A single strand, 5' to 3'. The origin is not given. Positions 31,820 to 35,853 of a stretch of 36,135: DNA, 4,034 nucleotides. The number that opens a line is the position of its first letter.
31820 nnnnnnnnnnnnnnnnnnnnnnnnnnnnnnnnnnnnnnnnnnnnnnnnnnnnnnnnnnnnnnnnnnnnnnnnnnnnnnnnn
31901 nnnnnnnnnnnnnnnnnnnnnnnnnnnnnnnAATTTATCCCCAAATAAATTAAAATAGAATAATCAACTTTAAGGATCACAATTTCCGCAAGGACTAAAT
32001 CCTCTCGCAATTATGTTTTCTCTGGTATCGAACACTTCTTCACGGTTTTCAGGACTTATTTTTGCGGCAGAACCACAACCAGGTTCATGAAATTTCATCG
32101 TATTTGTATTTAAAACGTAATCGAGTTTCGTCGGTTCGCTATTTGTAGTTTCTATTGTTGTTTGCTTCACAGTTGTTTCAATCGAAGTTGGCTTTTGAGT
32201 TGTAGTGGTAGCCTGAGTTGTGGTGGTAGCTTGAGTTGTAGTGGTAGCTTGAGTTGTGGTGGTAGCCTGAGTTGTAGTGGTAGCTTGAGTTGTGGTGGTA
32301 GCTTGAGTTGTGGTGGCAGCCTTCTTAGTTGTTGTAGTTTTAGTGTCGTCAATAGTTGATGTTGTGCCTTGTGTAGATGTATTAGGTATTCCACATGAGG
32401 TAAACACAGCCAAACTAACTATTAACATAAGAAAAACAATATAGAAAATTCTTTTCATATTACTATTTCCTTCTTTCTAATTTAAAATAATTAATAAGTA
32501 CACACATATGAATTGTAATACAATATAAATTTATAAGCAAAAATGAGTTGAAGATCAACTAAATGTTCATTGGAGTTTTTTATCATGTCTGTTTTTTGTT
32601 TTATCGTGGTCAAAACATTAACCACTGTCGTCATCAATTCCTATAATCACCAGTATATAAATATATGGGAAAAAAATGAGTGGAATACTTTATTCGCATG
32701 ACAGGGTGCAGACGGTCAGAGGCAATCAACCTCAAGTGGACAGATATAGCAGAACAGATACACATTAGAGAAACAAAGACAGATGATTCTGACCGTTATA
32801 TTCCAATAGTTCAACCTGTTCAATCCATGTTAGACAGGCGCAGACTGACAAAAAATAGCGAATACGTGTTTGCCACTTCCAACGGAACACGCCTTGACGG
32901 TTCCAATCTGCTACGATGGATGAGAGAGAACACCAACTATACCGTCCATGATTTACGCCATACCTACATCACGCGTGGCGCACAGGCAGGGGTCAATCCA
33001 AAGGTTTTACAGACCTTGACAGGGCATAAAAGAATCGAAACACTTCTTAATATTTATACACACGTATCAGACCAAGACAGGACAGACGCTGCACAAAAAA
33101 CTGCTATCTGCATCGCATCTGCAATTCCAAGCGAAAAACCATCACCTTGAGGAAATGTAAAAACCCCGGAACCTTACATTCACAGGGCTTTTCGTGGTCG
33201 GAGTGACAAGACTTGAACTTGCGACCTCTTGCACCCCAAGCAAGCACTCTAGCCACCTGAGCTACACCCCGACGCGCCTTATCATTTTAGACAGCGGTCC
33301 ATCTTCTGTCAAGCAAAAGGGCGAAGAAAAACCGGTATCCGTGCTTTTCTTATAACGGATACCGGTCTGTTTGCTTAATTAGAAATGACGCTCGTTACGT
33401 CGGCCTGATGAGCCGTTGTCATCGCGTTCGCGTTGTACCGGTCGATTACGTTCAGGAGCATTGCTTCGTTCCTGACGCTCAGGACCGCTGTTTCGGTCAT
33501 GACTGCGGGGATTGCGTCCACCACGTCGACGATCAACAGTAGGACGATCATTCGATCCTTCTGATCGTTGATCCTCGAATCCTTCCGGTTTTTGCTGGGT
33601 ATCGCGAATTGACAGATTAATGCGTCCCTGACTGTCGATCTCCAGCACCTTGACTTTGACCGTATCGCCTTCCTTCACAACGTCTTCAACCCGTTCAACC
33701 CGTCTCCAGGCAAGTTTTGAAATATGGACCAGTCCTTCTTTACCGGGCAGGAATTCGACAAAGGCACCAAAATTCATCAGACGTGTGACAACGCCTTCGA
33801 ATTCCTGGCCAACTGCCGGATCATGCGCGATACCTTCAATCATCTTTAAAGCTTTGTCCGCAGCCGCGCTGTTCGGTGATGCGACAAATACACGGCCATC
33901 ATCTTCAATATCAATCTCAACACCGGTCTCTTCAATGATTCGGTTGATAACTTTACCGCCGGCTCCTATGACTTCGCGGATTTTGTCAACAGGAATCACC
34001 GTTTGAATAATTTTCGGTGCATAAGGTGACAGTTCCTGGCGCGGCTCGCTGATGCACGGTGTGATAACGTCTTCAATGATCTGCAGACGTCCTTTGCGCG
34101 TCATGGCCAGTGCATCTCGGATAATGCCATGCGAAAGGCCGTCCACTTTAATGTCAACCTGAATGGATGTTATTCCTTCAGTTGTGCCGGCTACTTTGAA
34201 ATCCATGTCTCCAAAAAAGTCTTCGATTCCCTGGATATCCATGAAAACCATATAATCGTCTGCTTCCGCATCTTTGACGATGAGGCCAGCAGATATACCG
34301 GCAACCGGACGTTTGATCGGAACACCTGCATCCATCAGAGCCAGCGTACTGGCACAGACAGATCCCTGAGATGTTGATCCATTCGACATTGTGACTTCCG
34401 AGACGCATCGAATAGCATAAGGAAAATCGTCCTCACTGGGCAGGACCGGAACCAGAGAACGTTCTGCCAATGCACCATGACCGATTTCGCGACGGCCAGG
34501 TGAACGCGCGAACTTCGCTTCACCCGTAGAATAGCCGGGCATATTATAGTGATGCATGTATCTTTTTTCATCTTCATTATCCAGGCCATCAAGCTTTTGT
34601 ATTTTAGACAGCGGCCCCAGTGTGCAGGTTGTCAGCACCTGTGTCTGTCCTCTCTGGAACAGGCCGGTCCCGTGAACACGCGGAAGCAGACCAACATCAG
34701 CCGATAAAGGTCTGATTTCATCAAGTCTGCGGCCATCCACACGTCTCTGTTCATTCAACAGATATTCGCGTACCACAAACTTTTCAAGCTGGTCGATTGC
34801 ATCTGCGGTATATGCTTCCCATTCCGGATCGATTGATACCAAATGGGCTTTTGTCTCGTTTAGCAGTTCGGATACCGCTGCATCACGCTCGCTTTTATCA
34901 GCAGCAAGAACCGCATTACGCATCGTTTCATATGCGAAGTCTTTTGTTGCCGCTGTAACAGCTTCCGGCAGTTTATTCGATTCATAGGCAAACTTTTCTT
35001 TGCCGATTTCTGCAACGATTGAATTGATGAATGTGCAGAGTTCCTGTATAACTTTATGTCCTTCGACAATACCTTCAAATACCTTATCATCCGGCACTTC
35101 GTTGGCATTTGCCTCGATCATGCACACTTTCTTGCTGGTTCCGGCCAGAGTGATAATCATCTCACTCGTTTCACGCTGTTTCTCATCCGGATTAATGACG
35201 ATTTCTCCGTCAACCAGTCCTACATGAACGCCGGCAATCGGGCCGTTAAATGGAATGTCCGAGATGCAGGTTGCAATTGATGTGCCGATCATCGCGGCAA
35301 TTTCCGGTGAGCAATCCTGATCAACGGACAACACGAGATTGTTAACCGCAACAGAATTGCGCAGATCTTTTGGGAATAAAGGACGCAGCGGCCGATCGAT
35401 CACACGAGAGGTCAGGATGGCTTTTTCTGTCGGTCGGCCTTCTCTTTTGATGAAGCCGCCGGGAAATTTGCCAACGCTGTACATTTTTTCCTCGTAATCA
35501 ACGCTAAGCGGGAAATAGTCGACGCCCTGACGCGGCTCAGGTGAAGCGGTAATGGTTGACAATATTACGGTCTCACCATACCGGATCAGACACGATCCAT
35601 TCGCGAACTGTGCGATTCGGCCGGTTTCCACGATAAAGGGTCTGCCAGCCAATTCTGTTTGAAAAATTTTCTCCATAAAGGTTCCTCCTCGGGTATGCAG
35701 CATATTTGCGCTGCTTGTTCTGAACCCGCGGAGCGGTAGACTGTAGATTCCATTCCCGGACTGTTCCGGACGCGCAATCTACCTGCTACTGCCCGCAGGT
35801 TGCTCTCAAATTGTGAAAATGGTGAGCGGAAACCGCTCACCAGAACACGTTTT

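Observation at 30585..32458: Two-gene islet cassette: ComEC-type MBL hydrolase and a Thr-repeat lipoprotein share a C-terminal H/C/C/C Ada-like zinc module (candidate surface DNA-binding/nuclease pair)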

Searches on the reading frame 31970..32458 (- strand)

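Call 4: search_protein_families(library=pfam, proteins=[window:31970-32458:-], max_evalue=1)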
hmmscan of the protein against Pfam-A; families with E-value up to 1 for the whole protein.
window:31970-32458:- (162 aa): 9 families
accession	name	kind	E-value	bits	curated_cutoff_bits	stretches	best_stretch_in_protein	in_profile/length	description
PF07010.17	Endomucin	-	0.0047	17.3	26.6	1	23-110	44-132/260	Endomucin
PF02805.21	Ada_Zn_binding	-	0.013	15.9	23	1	114-162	18-64/65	Metal binding domain of Ada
PF02862.22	DDHD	-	0.025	15.2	28.3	1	37-122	138-230/258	DDHD domain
PF06237.18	SLC52_ribofla_tr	-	0.034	13.6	27.9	1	4-77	195-264/429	Solute carrier family 52, riboflavin transporter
PF04636.18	PA26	-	0.037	13.4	29.4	1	7-111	157-262/445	PA26 p53-induced protein (sestrin)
PF22251.1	PFF1_TM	-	0.039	13.9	32.3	1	5-109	98-201/300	Vacuolar membrane protease, transmembrane domain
PF24871.1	Piezo_TM1-24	-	0.37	9.6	28.8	1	7-90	292-376/682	Piezo TM1-24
PF06333.17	Med13_C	-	0.78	9.4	26.1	1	44-112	153-219/325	Mediator complex subunit 13 C-terminal domain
PF03012.19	PP_M1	-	0.9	9.5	24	0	16-101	125-205/296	Phosphoprotein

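Call 5: search_protein_families(library=ncbifam, proteins=[window:31970-32458:-], max_evalue=1)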
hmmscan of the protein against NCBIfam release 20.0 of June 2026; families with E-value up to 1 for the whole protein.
window:31970-32458:- (162 aa): 32 families (the best 25 are shown)
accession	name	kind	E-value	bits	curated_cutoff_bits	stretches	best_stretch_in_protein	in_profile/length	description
NF051448.1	50S_L17_sunset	exception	6e-05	22.8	280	1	43-156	120-227/229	50S ribosomal protein L17, sunset domain variant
NF053689.1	BamJ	equivalog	0.0012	19.2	100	1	1-143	1-114/184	BamJ family beta-barrel-assembly machinery protein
NF051451.1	30S_S2_sunset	exception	0.0014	17.8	710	1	40-154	264-375/382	30S ribosomal protein S2, sunset domain variant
NF051450.1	50S_L20_sunset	exception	0.0015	18.8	375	1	59-158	113-211/219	50S ribosomal protein L20, sunset domain variant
NF002352.0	PRK01318.1-3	equivalog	0.0052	15.9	447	1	10-113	6-111/562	membrane protein insertase YidC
NF041515.1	GspC_delta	equivalog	0.012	15.4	150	1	2-100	1-89/311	type II secretion system protein GspC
NF033761.1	gliding_GltJ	equivalog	0.017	14.2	450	1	40-108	426-491/671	adventurous gliding motility protein GltJ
NF045842.1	MIP_near_MIB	exception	0.024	13.2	305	1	5-119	7-123/740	Ig-specific serine endopeptidase MIP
TIGR04454.1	Lepto_4Cys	hypoth_equivalog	0.025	15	35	1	1-60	1-59/92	TIGR04454 family lipoprotein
NF011531.0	PRK14971.1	equivalog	0.028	13.2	685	1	14-119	360-459/614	DNA polymerase III subunit gamma/tau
NF040991.1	MamS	equivalog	0.054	13.6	200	1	10-99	11-94/186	magnetosome protein MamS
NF045963.1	MAG3240_fam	subfamily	0.062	12.1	160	1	1-123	1-130/565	MAG3240 family lipoprotein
NF005423.0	PRK07003.1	equivalog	0.073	11.4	1260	1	30-103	369-446/831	DNA polymerase III subunit gamma/tau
NF047351.1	lipase_YSIRK_Sa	exception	0.076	11.3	650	1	40-98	46-156/704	YSIRK-targeted triacylglycerol lipase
NF037978.1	T2SS_GspB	equivalog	0.078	13.3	100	1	39-101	37-97/179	type II secretion system assembly factor GspB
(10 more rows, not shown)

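Call 75: search_protein_families(library=phrogs, proteins=[window:31970-32458:-], max_evalue=0.001)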
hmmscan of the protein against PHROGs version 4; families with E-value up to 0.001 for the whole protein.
window:31970-32458:- (162 aa): 0 families

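Call 76: search_protein_families(library=padloc, proteins=[window:31970-32458:-], max_evalue=0.01)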
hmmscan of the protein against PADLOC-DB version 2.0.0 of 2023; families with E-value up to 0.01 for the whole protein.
window:31970-32458:- (162 aa): 1 family
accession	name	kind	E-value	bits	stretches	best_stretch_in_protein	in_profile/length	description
PDLC04061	PD-T4-6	-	0.0016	16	1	7-111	362-464/510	-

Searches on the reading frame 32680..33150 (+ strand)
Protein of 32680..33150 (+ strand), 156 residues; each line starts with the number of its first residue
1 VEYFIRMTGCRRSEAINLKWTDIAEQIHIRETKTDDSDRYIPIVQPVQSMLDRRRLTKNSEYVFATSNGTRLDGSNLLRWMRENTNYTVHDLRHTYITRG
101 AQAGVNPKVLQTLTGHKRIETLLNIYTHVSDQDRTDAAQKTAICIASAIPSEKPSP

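Call 4: search_protein_families(library=pfam, proteins=[window:32680-33150:+], max_evalue=1)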
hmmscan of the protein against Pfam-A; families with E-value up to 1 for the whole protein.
window:32680-33150:+ (156 aa): 1 family
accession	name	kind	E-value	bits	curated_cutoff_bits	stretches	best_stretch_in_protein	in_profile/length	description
PF00589.27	Phage_integrase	-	7.4e-20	71.9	27.1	1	6-132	32-171/172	Phage integrase family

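Call 5: search_protein_families(library=ncbifam, proteins=[window:32680-33150:+], max_evalue=1)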
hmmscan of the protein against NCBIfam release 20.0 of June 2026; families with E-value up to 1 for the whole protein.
window:32680-33150:+ (156 aa): 11 families
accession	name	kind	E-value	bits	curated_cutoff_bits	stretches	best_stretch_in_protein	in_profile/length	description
NF040815.2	recomb_XerA_Arch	equivalog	1.2e-17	64.3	220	1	7-135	123-260/263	site-specific tyrosine recombinase/integron integrase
TIGR02225.1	recomb_XerD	equivalog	1e-13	51.3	329.6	1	8-133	136-278/290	site-specific tyrosine recombinase XerD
TIGR02224.1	recomb_XerC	equivalog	1.2e-12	47.9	335.15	1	8-134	140-282/295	tyrosine recombinase XerC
NF002331.0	PRK01287.1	subfamily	9.4e-10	38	371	1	7-132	173-315/365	site-specific tyrosine recombinase XerC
NF001399.0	PRK00283.1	subfamily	1.6e-09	37.4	279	1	7-133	145-287/300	tyrosine recombinase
TIGR02249.1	integrase_gron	subfamily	1.7e-07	30.9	265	1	86-134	258-305/315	integron integrase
NF003462.0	PRK05084.1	equivalog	2.1e-07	30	267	1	8-141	207-356/360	tyrosine recombinase XerS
NF040693.1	recomb_GmtY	equivalog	5.1e-05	22.7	340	1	87-133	391-436/441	gamma-mobile-trio recombinase GmtY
NF047926.1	integrase_GmtZ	equivalog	0.00052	18.1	600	1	34-131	372-472/784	gamma-mobile-trio integrase GmtZ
NF002685.0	PRK02436.1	equivalog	0.003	17.4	178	1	4-122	120-240/245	site-specific tyrosine recombinase XerD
NF011946.0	PRK15417.1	equivalog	0.014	14.6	435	1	88-133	275-319/337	integron integrase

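Call 75: search_protein_families(library=phrogs, proteins=[window:32680-33150:+], max_evalue=0.001)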
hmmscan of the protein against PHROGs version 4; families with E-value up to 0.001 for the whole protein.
window:32680-33150:+ (156 aa): 6 families
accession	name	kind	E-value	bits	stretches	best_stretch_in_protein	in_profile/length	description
phrog_1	-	integration and excision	1.1e-39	138.2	1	6-141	297-447/611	integrase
phrog_216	-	integration and excision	1.2e-23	84.7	1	7-140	85-235/301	integrase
phrog_7685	-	integration and excision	1.7e-16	61.5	1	29-140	119-234/240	integrase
phrog_35951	-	unknown function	2.2e-05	25.8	1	85-145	19-78/97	-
phrog_9208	-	integration and excision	6.6e-05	23.9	1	80-131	181-231/241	integrase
phrog_25190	-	integration and excision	0.00087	20.6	0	54-130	14-90/109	integrase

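Call 76: search_protein_families(library=padloc, proteins=[window:32680-33150:+], max_evalue=0.01)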
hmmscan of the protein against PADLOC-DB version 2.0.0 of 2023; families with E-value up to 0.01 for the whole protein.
window:32680-33150:+ (156 aa): 0 families

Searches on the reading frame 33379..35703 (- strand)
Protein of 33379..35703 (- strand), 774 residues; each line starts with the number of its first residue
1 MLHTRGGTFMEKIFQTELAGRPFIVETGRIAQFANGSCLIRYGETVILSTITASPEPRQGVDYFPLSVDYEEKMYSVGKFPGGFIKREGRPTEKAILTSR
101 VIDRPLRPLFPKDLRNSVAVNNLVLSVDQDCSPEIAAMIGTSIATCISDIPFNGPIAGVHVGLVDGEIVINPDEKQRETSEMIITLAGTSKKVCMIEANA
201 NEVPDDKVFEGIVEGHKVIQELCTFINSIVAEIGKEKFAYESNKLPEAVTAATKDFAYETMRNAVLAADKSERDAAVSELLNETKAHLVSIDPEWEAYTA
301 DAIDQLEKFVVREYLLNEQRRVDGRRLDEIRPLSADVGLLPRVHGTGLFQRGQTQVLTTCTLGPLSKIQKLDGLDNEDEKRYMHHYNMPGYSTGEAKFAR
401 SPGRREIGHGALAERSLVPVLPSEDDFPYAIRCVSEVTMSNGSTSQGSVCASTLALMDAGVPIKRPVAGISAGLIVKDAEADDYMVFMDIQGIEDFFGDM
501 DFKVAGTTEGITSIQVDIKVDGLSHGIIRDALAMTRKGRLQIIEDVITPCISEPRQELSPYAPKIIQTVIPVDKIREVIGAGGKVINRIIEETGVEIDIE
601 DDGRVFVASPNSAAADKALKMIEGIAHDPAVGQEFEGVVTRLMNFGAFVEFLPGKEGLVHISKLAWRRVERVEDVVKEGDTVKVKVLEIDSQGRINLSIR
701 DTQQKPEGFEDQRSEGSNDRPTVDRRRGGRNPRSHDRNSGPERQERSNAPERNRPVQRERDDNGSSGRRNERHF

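Call 40: find_encoding_contigs(protein=window:33379-35703:-, flank=6000, max_places=6)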
Protein window:33379-35703:- (774 aa): no gene with exactly this product is on record in the collection.

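Call 41: find_encoding_contigs(protein=window:33379-35676:-, flank=6000, max_places=6)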
Protein window:33379-35676:- (765 aa): 3 contigs read that carry it; 3 places shown.
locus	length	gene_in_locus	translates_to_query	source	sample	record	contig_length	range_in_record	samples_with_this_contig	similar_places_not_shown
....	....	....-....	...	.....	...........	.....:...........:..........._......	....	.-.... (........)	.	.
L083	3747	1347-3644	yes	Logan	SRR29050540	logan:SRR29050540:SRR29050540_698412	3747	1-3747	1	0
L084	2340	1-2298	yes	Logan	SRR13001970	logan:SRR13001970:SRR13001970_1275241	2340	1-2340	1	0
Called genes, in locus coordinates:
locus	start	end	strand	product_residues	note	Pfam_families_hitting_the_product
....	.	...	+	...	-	?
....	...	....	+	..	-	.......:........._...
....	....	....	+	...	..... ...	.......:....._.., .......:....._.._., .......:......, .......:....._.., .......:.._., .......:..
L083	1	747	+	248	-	?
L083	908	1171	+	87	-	PF00312:Ribosomal_S15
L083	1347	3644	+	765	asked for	PF01138:RNase_PH, PF03725:RNase_PH_C, PF03726:PNPase, PF01138:RNase_PH, PF00013:KH_1, PF00575:S1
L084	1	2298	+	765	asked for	PF01138:RNase_PH, PF03725:RNase_PH_C, PF03726:PNPase, PF01138:RNase_PH, PF00013:KH_1, PF00575:S1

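Call 65: list_cluster_members(proteins=[window:33379-35676:-, window:31970-32458:-, window:30585-31931:-, P0121, P0084])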
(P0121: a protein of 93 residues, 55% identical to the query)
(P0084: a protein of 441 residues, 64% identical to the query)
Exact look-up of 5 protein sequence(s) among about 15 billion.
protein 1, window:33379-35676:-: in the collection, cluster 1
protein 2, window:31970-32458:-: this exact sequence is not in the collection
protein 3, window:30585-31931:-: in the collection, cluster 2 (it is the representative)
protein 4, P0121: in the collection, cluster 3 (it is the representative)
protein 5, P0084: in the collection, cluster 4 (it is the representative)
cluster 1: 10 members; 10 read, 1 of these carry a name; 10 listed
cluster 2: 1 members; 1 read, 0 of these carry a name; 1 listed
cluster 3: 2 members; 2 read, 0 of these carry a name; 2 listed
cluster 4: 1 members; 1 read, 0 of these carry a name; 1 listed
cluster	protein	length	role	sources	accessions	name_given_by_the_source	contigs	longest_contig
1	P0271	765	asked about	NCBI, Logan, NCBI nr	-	-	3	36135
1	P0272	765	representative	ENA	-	-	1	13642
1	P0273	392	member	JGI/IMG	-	polyribonucleotide nucleotidyltransferase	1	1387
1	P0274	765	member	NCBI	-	-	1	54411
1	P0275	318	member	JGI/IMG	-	-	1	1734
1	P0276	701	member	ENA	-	-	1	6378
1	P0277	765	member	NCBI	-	-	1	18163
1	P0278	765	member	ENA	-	-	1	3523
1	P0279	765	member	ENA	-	-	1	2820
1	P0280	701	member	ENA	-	-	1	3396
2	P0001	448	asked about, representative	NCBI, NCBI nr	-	-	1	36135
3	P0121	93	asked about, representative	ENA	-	-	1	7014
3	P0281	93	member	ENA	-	-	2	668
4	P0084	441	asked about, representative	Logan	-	-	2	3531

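Call 66: find_encoding_contigs(protein=P0274, flank=8000, max_places=3)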
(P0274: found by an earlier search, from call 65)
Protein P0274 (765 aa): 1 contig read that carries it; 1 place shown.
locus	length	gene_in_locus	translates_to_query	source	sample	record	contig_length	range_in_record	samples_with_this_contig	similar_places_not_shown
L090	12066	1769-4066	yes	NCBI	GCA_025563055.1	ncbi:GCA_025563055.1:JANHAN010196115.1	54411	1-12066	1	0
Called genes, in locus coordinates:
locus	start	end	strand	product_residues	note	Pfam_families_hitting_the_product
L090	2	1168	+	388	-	?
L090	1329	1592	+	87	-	PF00312:Ribosomal_S15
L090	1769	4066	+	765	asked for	PF01138:RNase_PH, PF03725:RNase_PH_C, PF03726:PNPase, PF01138:RNase_PH, PF00013:KH_1, PF00575:S1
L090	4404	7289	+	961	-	PF02837:Glyco_hydro_2_N, PF00703:Glyco_hydro_2 (weak), PF02836:Glyco_hydro_2_C, PF02929:Bgal_small_N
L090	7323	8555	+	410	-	PF01546:Peptidase_M20, PF07687:M20_dimer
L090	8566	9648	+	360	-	PF00149:Metallophos (weak)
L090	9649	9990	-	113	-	PF05437:AzlD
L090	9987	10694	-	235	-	PF03591:AzlC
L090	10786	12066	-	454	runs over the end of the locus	PF07260:ANKH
